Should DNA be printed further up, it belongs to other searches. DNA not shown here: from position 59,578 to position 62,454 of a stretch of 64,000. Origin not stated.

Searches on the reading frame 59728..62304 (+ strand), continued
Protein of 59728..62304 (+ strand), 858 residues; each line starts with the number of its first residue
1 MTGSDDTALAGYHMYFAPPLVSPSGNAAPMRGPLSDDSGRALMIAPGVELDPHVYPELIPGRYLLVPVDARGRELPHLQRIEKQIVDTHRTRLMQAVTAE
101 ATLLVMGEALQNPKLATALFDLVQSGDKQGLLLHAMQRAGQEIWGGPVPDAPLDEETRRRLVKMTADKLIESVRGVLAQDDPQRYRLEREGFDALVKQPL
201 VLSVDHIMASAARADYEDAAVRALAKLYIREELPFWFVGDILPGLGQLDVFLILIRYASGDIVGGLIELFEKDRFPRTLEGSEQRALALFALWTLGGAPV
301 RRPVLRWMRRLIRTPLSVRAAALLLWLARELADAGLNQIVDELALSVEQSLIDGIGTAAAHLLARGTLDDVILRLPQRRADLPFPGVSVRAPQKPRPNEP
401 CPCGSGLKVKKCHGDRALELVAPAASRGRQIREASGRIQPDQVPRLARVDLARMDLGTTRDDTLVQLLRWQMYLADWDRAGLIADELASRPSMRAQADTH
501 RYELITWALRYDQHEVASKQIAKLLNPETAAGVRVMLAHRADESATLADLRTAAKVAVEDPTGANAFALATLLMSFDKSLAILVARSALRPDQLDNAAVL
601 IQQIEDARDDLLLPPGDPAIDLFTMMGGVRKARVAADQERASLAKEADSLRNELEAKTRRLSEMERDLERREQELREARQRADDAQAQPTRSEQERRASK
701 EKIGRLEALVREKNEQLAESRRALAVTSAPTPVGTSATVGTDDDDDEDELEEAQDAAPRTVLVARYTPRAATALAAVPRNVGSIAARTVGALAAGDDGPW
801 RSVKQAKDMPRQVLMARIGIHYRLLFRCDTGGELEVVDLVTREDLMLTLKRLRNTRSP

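Call 39: search_protein_representatives(alignment_id=A2)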
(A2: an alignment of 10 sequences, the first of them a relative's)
Query: 10 sequences, 677 profile positions. Proteins with E-value up to 0.001 (for the whole library): 41734; up to 1e-10: 816; up to 1e-30: 517. The best 150 are listed.
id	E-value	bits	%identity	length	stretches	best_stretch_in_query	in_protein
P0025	1.9e-271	919.1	-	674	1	1-676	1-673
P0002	8.4e-254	860.8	-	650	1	32-677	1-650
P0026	5.5e-211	719.3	-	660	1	15-675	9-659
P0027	1.6e-194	664.9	-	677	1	14-677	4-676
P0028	6.0e-188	643.2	-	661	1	14-677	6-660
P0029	5.7e-182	623.4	-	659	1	16-674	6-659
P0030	2.5e-180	618.0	-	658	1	17-677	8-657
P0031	4.2e-176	604.0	-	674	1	14-675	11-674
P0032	1.6e-172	592.2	-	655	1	19-676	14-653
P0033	9.0e-172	589.7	-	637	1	27-677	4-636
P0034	7.1e-170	583.4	-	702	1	2-673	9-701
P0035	2.7e-168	578.2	-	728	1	19-675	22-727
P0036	5.4e-164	564.0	-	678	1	14-677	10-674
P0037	1.3e-162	559.5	-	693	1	21-674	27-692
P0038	1.6e-160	552.5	-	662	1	21-674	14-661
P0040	1.6e-153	529.4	-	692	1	18-675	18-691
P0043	6.1e-150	517.6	-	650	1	24-674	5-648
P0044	1.7e-148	512.8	-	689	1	21-675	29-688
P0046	1.6e-147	509.6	-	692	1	21-674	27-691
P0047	5.6e-147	507.8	-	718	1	21-674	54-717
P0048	4.2e-146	504.9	-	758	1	21-675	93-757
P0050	6.3e-143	494.4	-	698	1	20-676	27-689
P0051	4.0e-141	488.4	-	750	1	22-675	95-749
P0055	9.6e-136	470.6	-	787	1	22-675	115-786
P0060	9.8e-123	427.6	-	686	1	9-674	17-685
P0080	7.4e-110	385.1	-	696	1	31-674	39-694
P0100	5.7e-102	359.0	-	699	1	21-673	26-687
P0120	1.3e-96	341.3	-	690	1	29-672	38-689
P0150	1.7e-92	327.7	-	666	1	20-652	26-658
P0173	2.3e-88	314.0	-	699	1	23-674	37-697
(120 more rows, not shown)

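Call 40: list_cluster_members(proteins=[P0025, P0027, P0034, P0040, P0060, P0080, P0100, P0120, P0150, P0173])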
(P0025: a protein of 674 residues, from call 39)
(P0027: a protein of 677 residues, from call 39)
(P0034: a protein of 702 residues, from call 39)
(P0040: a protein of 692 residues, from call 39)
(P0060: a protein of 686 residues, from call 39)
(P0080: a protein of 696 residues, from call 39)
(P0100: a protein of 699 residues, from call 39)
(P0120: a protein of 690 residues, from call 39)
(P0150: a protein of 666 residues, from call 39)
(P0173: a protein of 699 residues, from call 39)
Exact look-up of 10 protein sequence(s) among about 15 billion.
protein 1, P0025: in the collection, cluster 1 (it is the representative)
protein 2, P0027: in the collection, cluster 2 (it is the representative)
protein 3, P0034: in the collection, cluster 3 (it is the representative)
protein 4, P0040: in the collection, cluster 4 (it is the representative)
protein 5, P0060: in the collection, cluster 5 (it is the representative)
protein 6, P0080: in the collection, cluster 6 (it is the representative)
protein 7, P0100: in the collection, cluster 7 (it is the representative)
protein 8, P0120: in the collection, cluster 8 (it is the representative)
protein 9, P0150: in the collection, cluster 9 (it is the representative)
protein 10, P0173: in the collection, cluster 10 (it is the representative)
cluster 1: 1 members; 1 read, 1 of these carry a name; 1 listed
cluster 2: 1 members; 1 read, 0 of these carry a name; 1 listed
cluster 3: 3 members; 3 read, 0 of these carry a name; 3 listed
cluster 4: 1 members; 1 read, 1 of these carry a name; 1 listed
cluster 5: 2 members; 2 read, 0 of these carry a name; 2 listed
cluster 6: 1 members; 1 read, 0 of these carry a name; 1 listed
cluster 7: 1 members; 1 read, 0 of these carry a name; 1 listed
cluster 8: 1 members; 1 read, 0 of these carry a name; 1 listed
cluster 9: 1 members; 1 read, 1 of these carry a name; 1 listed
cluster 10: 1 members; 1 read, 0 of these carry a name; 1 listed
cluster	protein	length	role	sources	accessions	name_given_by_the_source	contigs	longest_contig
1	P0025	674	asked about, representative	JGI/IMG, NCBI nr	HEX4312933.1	hypothetical protein | SEC-C metal-binding domain-containing protein [Kofleriaceae bacterium]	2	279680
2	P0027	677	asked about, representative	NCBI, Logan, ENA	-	-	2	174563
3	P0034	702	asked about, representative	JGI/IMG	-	-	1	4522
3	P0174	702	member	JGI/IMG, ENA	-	-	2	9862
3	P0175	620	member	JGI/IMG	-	-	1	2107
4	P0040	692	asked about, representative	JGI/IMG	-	hypothetical protein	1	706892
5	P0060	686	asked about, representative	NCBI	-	-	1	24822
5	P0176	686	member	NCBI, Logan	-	-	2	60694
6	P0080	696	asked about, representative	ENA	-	-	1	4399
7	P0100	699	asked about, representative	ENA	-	-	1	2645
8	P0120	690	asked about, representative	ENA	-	-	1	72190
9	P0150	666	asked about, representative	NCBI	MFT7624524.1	MAG: hypothetical protein ACI9WU_003712, partial [Myxococcota bacterium]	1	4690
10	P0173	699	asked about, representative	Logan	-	-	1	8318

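Call 41: predict_structure(alignment_id=A2)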
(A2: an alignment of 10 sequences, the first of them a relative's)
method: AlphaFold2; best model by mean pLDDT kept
length: 858 residues; sequences in the alignment: 10
mean_pLDDT: 68.0   pTM: 0.46
mean pLDDT of the five models: 68.0, 63.8, 63.3, 61.9, 62.0
residues with pLDDT >= 90: 49; 70-90: 415; 50-70: 225; < 50: 169
segments of 3 or more residues with pLDDT < 50: 1-7, 18-30, 48-62, 77-85, 179-189, 348-366, 374-395, 417-425, 727-760, 801-806, 808-820, 855-858
pLDDT, mean of each block of 10 residues (from residue 1): 45 58 40 56 55 38 57 54 49 63 61 56 55 74 74 74 79 57 41 65 81 83 82 87 78 84 89 83 87 78 82 74 77 70 52 48 50 46 33 50 61 56 50 78 79 89 94 90 94 90 89 85 85 73 62 79 80 75 85 80 82 78 77 67 70 78 86 89 74 77 88 83 56 29 28 33 73 74 73 62 48 45 64 72 61 47
secondary structure, 60 per line:
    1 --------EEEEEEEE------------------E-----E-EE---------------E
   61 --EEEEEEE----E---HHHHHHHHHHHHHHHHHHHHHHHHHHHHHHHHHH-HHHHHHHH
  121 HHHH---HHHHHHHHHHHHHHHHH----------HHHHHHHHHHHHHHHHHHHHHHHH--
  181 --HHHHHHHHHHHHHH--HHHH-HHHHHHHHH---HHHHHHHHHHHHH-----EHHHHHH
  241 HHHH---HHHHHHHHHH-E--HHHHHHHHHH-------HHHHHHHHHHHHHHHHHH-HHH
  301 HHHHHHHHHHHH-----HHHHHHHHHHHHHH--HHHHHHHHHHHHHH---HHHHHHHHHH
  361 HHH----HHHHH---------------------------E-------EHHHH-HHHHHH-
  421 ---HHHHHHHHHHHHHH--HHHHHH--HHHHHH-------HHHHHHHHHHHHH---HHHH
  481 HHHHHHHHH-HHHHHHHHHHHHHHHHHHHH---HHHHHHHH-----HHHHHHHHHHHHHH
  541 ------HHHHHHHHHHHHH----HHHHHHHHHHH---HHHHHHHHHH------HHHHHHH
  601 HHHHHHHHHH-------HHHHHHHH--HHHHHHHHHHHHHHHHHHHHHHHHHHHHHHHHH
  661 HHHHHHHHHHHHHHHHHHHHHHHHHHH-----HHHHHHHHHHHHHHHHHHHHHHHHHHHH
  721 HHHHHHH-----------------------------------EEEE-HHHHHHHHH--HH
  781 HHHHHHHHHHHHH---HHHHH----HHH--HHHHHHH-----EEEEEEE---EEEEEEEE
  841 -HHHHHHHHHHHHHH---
elements in order (helices of 4 or more, strands of 3 or more residues): E9-16 E63-69 H78-111 H113-124 H128-144 H155-178 H183-196 H199-202 H204-212 H216-228 H235-244 H248-257 H262-271 H279-296 H298-312 H318-331 H334-347 H351-363 H368-372 H409-412 H414-419 H424-437 H440-445 H448-453 H461-473 H477-489 H491-510 H514-521 H527-540 H547-559 H564-574 H578-587 H594-610 H618-625 H628-687 H693-727 E763-766 H768-776 H779-793 H797-801 H811-817 E823-829 E833-840 H842-855

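Call 45: fold_search(model_id=the predicted structure, library=pdb)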
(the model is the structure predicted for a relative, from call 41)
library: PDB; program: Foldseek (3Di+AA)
matches with E <= 10: 619; with E <= 0.001: 0
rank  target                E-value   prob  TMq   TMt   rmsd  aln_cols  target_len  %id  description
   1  9ijj_l                2.3e-03  0.97  0.13  0.13  29.3       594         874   11  In situ structure of the central apparatus in mouse sperm axoneme. (released 2025-06-04)
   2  8csp_4                5.5e-03  0.87  0.11  0.15  29.3       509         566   11  Human mitochondrial small subunit assembly intermediate (State A) (released 2022-12-14)
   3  5orq_A                6.6e-03  0.99  0.12  0.24  23.9       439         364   11  Crystal structure of designed cPPR-Telo1 in complex with ssDNA (released 2018-06-20)
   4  7pnt_4                6.8e-03  0.91  0.12  0.16  30.4       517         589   11  Assembly intermediate of mouse mitochondrial ribosome small subunit without mS37 in complex with RbfA and Tfb1m (released 2022-06-15)
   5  8qxd_N                9.6e-03  0.92  0.16  0.17  40.5       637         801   14  Cryo-EM structure of the cross-exon pre-B complex (released 2024-05-22)
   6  8fbo_A                1.1e-02  0.96  0.08  0.22  21.0       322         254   16  Improving the secretion of designed protein assemblies through negative design of cryptic transmembrane domains (released 2023-03-22)
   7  5l9t_C                1.1e-02  0.95  0.16  0.26  24.2       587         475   11  Model of human Anaphase-promoting complex/Cyclosome (APC/C-CDH1) with E2 UBE2S poised for polyubiquitination where UBE (released 2016-10-26)
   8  5l9u_C                1.2e-02  0.93  0.15  0.25  24.1       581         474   11  Model of human Anaphase-promoting complex/Cyclosome (APC/C-CDH1) with a cross linked Ubiquitin variant-substrate-UBE2C (released 2016-09-14)
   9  8f5o_D                1.5e-02  0.82  0.14  0.11  26.1       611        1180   15  Structure of Leishmania tarentolae IFT-A (state 1) (released 2022-12-21)
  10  2gw1_A                1.5e-02  0.72  0.12  0.18  29.1       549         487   12  Crystal Structure of the Yeast Tom70 (released 2006-06-27)
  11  8sxf_C                1.8e-02  0.92  0.15  0.23  24.4       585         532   15  The C-terminal protease CtpA-LbcA complex of pseudomonas aeruginosa with the TPR at the high position (released 2024-03-06)
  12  8a3t_F                1.8e-02  0.75  0.11  0.17  25.2       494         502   12  S. cerevisiae APC/C-Cdh1 complex (released 2022-08-31)
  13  5i9h_A                1.8e-02  0.98  0.14  0.28  23.2       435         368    9  Crystal structure of designed pentatricopeptide repeat protein dPPR-U8G2 in complex with its target RNA U8G2 (released 2016-04-27)
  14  5i9f_A                1.8e-02  0.93  0.12  0.24  23.4       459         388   11  Crystal structure of designed pentatricopeptide repeat protein dPPR-U10 in complex with its target RNA U10 (released 2016-04-27)
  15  6voa_E                1.9e-02  0.97  0.14  0.28  25.7       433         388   12  Cryo-EM structure of the BBSome-ARL6 complex (released 2020-06-24)
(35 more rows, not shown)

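Call 50: find_related_loci(query=A4, collection=genome_contigs, flank=6000)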
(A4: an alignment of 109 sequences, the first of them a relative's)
Query A4 (858 aa) in genome_contigs; peptide patterns used: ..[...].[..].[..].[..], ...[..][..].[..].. (x = any residue, [..] = any of these).
600 stretches matched a pattern (row limit reached: there are more); 248 encode a relative of the query (tblastn E <= 1e-3); the best 80 are kept; 80 distinct loci.
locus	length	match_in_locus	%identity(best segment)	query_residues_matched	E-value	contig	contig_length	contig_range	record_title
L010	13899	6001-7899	34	202-857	2e-57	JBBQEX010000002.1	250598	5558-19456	MAG: Haliangiales bacterium isolate Co_metawrap_1071 Cmw_1071_k141_22652785_length_250598_cov_12.9998, whole genome shot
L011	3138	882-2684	32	232-856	5e-55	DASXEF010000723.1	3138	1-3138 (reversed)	MAG TPA_asm: Kofleriaceae bacterium isolate SMAG_U5105 k141_787108, whole genome shotgun sequence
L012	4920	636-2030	29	375-853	8e-31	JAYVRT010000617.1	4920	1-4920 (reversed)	MAG: Archangiaceae bacterium isolate GL73_DN_concoct_64 GL73_DN_concoct_64_616, whole genome shotgun sequence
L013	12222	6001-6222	39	374-426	5e-7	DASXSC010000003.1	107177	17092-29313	MAG TPA_asm: Pyrinomonadaceae bacterium isolate SMAG_U4656 k141_2792293, whole genome shotgun sequence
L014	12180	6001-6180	38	398-456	8e-7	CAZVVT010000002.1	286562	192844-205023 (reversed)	MAG TPA_asm: uncultured bacterium isolate SRP287051_co1_112 genome assembly, contig: NODE_59_length_286562_cov_10.167601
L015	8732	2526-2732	43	377-447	8e-7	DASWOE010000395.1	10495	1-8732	MAG TPA_asm: Rhizomicrobium sp. isolate SMAG_U3432 k141_54526, whole genome shotgun sequence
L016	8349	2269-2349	67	389-415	8e-7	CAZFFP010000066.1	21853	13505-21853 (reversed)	MAG TPA_asm: uncultured Chitinophagaceae bacterium isolate SRP319275_co1_176 genome assembly, contig: NODE_2421_length_2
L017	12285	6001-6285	33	350-414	1e-6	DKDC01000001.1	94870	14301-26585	MAG TPA_asm: Prevotellaceae bacterium UBA6858 UBA6858_contig_20, whole genome shotgun sequence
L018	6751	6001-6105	57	380-414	1e-6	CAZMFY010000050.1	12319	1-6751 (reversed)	MAG TPA_asm: uncultured Oscillospiraceae bacterium isolate SRP278969_co2_504 genome assembly, contig: NODE_6112_length_1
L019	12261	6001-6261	34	328-414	1e-6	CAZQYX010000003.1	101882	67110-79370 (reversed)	MAG TPA_asm: uncultured Candidatus Peribacteria bacterium isolate ERP113451_co3_227 genome assembly, contig: NODE_62_len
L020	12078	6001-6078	69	389-414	2e-6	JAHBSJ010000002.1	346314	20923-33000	MAG: Acidobacteria bacterium isolate ACE_ACI5 ACI5_2, whole genome shotgun sequence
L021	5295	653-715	81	394-414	1e-6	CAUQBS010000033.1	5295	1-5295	MAG TPA_asm: uncultured bacterium isolate ERR9968941_bin.25_MetaWRAP_v1.3_MAG genome assembly, contig: ERZ21616077.5894,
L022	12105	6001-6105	54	389-414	2e-6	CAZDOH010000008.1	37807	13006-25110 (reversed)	MAG TPA_asm: uncultured Prevotella sp. isolate binchicken_co323_18 genome assembly, contig: NODE_817_length_37807_cov_8.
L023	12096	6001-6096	61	382-414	1e-6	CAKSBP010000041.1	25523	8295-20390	MAG: uncultured Clostridium sp. isolate REFINED_METABAT215_TOP10_CONTIGS_1500_ASSEMBLY_K77_MERGED__Hadza_MoBio_hadza-I-L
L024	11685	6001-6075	68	390-414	1e-6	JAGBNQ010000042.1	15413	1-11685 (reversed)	MAG: Ruminococcus sp. isolate RGIG9280 Water_deer_Rumen.Co__c488546, whole genome shotgun sequence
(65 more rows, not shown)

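Call 51: predict_structure(alignment_id=A3)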
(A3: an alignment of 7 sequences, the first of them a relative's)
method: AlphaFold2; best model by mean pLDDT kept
length: 341 residues; sequences in the alignment: 7
mean_pLDDT: 69.7   pTM: 0.48
mean pLDDT of the five models: 69.7, 68.1, 58.6, 56.0, 55.2
residues with pLDDT >= 90: 79; 70-90: 103; 50-70: 84; < 50: 75
segments of 3 or more residues with pLDDT < 50: 104-108, 155-175, 208-211, 218-233, 260-283
pLDDT, mean of each block of 10 residues (from residue 1): 73 92 93 88 94 82 93 92 87 86 55 89 94 89 91 49 31 54 63 68 55 50 43 61 59 64 41 40 58 71 63 56 75 74 45
secondary structure, 60 per line:
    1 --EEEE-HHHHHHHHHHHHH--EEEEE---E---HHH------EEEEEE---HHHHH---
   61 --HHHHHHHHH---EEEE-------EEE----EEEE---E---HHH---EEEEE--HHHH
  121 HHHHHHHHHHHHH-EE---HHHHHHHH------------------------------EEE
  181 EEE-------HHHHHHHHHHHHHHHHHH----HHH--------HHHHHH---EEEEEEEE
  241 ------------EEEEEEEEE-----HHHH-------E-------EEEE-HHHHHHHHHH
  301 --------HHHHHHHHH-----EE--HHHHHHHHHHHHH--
elements in order: E3-6 H8-20 E23-27 E44-49 H53-57 H63-71 E75-78 E86-88 E93-96 E110-114 H117-133 H140-147 E178-183 H191-208 H224-229 E233-240 E253-261 H267-270 E286-289 H291-300 H309-317 H327-339

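Call 53: find_related_loci(query=A3, collection=viral_contigs, flank=8000)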
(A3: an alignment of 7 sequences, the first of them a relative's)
Query A3 (341 aa) in viral_contigs; peptide patterns used: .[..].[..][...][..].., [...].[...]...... (x = any residue, [..] = any of these).
69 stretches matched a pattern; 2 encode a relative of the query (tblastn E <= 1e-3); 2 distinct loci.
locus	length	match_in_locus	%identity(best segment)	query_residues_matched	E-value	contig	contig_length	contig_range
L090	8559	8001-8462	48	4-153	7e-32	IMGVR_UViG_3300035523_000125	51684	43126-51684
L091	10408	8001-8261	33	59-159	3e-9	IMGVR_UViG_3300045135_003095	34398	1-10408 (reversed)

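Call 55: find_related_loci(query=A2, collection=viral_contigs, flank=8000)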
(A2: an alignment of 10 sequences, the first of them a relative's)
Query A2 (858 aa) in viral_contigs; peptide patterns used: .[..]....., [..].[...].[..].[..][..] (x = any residue, [..] = any of these).
600 stretches matched a pattern (row limit reached: there are more); 90 encode a relative of the query (tblastn E <= 1e-3); the best 80 are kept; 79 distinct loci.
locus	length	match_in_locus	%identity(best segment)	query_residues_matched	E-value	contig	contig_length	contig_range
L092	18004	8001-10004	38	187-844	3e-96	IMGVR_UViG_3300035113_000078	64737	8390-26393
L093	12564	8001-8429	28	382-517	1e-8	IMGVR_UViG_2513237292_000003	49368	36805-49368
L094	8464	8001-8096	66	389-419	7e-8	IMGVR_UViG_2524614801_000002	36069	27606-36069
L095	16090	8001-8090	67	393-422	4e-7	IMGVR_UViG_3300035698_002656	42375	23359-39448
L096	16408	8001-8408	28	393-517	1e-6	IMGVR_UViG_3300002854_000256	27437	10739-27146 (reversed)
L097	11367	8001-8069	78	393-415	2e-6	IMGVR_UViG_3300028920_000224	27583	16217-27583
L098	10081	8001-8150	41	361-414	1e-5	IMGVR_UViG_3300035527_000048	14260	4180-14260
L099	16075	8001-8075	68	390-414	1e-5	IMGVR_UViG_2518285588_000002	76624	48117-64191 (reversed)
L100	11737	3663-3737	68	390-414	1e-5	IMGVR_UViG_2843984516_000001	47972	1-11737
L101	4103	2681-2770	57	383-412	2e-5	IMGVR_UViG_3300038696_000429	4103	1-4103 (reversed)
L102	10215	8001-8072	71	396-419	2e-5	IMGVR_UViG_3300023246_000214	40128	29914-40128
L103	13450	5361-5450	60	393-422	2e-5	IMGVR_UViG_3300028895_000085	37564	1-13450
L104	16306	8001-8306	29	393-513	2e-5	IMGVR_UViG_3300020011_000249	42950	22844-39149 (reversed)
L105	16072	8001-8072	71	396-419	2e-5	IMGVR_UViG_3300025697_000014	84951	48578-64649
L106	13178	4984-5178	35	352-414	2e-5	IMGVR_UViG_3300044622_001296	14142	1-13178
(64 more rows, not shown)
